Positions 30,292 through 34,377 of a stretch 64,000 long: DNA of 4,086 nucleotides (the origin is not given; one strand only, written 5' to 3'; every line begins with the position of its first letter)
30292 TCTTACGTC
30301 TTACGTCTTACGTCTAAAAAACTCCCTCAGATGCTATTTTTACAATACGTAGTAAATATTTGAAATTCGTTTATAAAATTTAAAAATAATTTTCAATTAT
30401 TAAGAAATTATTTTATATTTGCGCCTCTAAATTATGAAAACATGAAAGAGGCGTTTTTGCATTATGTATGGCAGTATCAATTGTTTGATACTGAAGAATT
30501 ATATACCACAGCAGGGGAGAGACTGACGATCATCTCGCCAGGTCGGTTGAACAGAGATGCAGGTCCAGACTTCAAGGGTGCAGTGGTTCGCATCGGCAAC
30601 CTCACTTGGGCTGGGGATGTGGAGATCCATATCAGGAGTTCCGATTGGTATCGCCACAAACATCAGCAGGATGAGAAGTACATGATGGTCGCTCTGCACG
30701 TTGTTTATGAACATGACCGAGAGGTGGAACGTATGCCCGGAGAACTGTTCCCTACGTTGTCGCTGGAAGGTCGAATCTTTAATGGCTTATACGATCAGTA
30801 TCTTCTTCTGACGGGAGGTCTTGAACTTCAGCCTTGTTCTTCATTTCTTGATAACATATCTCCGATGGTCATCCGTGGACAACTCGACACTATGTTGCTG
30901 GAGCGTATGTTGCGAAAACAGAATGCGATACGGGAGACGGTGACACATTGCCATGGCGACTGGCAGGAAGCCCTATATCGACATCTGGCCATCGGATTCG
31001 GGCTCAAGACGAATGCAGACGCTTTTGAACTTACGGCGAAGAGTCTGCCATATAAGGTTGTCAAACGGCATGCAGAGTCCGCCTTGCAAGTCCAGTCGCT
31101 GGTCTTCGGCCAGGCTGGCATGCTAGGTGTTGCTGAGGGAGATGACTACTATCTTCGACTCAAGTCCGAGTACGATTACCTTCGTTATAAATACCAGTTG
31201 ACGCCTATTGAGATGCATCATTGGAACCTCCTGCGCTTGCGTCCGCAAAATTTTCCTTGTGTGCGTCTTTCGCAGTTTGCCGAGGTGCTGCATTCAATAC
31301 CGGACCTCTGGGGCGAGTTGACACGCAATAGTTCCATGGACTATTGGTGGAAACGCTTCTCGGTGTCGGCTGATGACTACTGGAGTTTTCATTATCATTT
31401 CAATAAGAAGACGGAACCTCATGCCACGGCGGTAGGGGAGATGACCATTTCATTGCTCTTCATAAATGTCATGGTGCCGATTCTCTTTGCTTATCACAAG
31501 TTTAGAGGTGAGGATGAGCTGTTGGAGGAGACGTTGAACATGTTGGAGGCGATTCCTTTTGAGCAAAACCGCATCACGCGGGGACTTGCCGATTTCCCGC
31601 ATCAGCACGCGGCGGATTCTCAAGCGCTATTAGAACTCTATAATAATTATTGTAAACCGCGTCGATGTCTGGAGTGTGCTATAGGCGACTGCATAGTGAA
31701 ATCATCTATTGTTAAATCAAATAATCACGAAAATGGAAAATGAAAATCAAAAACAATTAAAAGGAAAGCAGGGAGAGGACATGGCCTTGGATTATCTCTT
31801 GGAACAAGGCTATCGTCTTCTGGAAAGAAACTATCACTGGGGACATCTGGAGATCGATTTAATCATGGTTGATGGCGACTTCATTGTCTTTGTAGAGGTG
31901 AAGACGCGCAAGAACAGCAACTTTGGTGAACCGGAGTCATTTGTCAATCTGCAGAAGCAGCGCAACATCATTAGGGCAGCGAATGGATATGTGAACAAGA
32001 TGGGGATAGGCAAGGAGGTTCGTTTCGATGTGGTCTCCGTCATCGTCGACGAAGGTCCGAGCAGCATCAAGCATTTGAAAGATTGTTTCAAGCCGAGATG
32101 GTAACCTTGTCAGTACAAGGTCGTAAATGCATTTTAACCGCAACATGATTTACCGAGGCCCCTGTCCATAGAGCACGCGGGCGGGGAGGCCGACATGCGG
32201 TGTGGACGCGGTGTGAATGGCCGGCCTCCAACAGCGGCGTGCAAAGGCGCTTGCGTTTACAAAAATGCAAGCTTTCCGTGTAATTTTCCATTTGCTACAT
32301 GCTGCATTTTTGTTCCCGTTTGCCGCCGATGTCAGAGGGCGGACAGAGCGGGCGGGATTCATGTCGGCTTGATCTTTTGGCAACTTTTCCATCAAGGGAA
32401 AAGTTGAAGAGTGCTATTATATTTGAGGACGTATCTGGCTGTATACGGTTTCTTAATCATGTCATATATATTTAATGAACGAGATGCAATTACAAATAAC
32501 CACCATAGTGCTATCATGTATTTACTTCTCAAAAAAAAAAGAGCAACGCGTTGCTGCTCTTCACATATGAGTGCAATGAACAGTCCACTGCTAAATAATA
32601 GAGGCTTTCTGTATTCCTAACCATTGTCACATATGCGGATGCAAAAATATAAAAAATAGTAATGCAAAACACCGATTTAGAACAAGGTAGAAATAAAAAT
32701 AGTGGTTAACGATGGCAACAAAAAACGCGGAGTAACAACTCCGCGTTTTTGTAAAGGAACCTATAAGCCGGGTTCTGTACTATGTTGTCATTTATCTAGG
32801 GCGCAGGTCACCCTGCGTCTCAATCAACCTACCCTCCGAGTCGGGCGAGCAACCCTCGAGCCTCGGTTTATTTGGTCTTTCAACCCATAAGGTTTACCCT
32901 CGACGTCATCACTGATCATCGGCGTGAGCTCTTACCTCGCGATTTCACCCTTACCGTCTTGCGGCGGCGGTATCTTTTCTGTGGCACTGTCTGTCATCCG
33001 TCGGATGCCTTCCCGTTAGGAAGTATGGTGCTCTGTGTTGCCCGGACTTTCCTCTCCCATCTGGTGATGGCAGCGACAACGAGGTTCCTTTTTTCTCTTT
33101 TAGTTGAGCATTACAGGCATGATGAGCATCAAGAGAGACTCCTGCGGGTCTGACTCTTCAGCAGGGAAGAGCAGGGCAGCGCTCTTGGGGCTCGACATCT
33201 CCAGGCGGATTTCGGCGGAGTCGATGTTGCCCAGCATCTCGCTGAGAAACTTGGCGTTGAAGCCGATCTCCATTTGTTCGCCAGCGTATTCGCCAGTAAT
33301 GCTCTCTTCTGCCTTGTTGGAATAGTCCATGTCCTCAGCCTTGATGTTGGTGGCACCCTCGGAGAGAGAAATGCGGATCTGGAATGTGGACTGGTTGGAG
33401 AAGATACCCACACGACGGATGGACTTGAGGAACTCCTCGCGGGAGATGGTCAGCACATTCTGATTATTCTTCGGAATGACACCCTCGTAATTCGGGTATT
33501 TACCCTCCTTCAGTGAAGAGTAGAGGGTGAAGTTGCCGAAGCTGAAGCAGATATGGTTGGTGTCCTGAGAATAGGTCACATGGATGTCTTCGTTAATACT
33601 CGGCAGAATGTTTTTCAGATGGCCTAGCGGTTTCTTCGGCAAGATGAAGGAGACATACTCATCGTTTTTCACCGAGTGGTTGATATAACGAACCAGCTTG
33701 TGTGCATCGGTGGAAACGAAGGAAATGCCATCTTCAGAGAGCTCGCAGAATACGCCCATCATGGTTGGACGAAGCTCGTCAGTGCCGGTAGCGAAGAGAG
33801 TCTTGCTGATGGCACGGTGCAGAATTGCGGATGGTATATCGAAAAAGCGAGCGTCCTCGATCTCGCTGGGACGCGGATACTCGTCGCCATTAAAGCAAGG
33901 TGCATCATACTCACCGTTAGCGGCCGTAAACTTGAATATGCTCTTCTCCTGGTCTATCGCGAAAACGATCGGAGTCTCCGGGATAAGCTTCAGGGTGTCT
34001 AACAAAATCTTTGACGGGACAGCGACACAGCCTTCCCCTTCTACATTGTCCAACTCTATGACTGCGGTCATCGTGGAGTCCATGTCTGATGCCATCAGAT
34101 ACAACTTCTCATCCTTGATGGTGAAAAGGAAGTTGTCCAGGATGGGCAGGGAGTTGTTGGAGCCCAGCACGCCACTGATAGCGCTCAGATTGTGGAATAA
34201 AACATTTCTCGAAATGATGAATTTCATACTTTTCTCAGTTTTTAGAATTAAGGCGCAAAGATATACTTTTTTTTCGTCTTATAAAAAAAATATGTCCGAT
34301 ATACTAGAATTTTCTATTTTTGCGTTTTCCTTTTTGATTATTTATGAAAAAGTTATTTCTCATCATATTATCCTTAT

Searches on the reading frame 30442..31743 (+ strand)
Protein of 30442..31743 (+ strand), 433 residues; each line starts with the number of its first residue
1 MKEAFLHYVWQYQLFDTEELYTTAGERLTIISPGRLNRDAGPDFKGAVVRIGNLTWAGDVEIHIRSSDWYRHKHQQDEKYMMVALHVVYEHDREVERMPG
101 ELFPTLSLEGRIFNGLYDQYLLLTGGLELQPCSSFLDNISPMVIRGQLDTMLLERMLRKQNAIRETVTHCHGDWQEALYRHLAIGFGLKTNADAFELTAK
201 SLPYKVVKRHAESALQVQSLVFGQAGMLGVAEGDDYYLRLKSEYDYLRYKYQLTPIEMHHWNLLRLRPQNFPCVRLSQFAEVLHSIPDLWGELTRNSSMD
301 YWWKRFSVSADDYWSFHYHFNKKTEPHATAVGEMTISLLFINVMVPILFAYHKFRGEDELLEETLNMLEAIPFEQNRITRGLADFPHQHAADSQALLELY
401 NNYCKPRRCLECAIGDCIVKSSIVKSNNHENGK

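Call 51: find_encoding_contigs(protein=window:30442-31743:+, flank=3000, max_places=8)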
Protein window:30442-31743:+ (433 aa): 3 contigs read that carry it; 2 places shown.
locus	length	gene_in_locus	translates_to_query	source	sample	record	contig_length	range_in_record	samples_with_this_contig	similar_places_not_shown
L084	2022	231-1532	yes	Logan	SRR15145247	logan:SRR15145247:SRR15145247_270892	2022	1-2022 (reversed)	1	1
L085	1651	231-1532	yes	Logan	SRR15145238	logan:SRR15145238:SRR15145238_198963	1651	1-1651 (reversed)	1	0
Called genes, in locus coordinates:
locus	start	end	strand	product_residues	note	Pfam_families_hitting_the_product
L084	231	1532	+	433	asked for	PF11013:DUF2851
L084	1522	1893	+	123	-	PF08378:NERD, PF02021:UPF0102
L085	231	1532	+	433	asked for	PF11013:DUF2851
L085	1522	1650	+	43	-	?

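Call 65: find_homologous_proteins(query=window:30442-31743:+, max_evalue=1e-100)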
Query window:30442-31743:+ (433 aa): 379 proteins with E <= 1e-100 among 8000 candidates; the best 120 are listed.
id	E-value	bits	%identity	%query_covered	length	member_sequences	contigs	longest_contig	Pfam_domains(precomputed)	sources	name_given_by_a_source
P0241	0.0e+0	1020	100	100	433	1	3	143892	PF11013.14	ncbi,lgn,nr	ncbi:MAG: DUF2851 family protein [Bacteroidales bacterium]|nr:DUF2851 family protein [Bacteroidales 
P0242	1.0e-234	798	78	98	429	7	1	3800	PF11013.14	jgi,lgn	jgi:hypothetical protein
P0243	8.4e-208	709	69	97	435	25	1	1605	PF11013.14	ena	-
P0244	1.1e-197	676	72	92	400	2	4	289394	PF11013.14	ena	-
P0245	1.2e-188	646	65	98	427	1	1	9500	PF11013.14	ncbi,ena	-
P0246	3.8e-161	555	59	97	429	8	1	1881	PF11013.14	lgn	-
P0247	8.6e-160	551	56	97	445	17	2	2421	PF11013.14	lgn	-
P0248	2.7e-157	542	58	97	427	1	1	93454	PF11013.14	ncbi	-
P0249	3.9e-157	542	58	97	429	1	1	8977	PF11013.14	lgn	-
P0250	5.7e-156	538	56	97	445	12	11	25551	PF11013.14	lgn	-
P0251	2.7e-155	536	57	97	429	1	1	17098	PF11013.14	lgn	-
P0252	1.2e-154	534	55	97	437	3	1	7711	PF11013.14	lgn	-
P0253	2.7e-154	533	55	97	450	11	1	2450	PF11013.14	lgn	-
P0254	4.8e-154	532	55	100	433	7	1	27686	PF11013.14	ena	-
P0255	9.8e-154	531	55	97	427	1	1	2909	PF11013.14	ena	-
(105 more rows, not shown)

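Call 66: find_encoding_contigs(protein=P0244, flank=3500, max_places=2)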
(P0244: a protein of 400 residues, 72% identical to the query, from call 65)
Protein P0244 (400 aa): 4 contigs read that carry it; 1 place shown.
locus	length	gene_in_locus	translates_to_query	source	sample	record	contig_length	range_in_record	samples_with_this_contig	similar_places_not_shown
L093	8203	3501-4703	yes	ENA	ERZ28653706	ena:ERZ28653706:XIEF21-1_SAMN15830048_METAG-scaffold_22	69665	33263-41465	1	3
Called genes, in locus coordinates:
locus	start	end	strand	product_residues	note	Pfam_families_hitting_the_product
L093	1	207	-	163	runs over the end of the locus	-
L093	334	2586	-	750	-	PF24316:Tli3 (faint), PF13859:BNR_3, PF02012:BNR (faint), PF13088:BNR_2, PF07719:TPR_2 (faint), PF25062:ARM_TT21_N (faint), PF00515:TPR_1 (faint), PF13371:TPR_9 (faint), +5 more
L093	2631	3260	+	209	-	PF02545:Maf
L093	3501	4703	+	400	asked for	PF11013:DUF2851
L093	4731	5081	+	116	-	PF08378:NERD, PF02021:UPF0102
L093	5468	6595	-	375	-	PF00712:DNA_pol3_beta, PF02767:DNA_pol3_beta_2, PF02768:DNA_pol3_beta_3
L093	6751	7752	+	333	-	PF07661:MORN_2 (faint)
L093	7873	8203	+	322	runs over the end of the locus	PF20434:BD-FAE (faint), PF00326:Peptidase_S9 (weak), PF00756:Esterase (weak), PF01738:DLH (weak), PF02230:Abhydrolase_2, PF12146:Hydrolase_4 (faint), PF01476:LysM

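Call 67: find_encoding_contigs(protein=P0242, flank=3500, max_places=2)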
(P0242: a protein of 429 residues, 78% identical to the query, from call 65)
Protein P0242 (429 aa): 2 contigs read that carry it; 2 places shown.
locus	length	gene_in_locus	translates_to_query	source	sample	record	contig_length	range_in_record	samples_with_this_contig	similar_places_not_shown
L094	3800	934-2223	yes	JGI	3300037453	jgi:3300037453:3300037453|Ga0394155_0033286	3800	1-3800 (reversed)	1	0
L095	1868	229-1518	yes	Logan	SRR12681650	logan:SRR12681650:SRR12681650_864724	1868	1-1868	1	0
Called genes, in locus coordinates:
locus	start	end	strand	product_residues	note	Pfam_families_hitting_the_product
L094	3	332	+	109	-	PF02545:Maf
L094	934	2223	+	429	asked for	PF11013:DUF2851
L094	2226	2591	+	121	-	PF08378:NERD, PF02021:UPF0102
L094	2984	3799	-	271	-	?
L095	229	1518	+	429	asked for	PF11013:DUF2851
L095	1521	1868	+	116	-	?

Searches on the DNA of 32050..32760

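Call 81: search_rna_families(source=window, start=32050, end=32760, threshold=evalue, max_evalue=5)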
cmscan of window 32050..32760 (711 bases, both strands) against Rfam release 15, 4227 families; matches with E-value up to 5: 4.
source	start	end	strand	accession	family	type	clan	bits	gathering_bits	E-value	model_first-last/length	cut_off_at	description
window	32516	32563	-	RF02527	SSRC38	Gene; sRNA;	-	19.2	80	0.68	1-166/166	no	Streptococcus sRNA SSRC38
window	32531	32596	-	RF02551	DapZ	Cis-reg;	-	18.4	56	1.6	1-78/78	no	ABC transporter regulator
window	32713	32760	-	RF00558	L20_leader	Cis-reg; leader;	-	17.6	58.7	0.98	76-127/127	5'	Ribosomal protein L20 leader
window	32462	32563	+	RF00082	SraG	Gene; sRNA;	-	16.9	50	2.8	1-177/177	no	SraG RNA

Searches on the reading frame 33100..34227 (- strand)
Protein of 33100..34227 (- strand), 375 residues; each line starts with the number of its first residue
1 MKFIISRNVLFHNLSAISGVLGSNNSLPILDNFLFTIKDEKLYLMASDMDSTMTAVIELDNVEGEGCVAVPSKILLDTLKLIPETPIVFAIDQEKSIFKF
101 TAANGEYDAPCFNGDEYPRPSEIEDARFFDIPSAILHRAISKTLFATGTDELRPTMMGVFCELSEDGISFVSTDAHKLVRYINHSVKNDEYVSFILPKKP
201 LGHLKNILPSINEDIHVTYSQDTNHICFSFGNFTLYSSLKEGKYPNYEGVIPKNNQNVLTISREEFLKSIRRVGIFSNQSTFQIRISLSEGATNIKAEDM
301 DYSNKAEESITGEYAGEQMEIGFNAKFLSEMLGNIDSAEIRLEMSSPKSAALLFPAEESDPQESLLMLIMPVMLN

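Call 50: find_encoding_contigs(protein=window:33100-34227:-, flank=3000, max_places=8)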
Protein window:33100-34227:- (375 aa): 2 contigs read that carry it; 2 places shown.
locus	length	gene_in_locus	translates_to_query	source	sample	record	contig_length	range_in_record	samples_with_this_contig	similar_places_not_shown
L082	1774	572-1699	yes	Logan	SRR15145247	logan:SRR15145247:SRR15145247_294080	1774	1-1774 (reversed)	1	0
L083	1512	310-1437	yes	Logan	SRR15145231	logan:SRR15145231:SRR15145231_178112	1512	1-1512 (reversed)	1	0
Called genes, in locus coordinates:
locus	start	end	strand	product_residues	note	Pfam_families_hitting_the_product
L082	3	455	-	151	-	?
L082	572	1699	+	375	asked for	PF00712:DNA_pol3_beta, PF02767:DNA_pol3_beta_2, PF02768:DNA_pol3_beta_3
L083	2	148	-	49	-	?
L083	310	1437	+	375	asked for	PF00712:DNA_pol3_beta, PF02767:DNA_pol3_beta_2, PF02768:DNA_pol3_beta_3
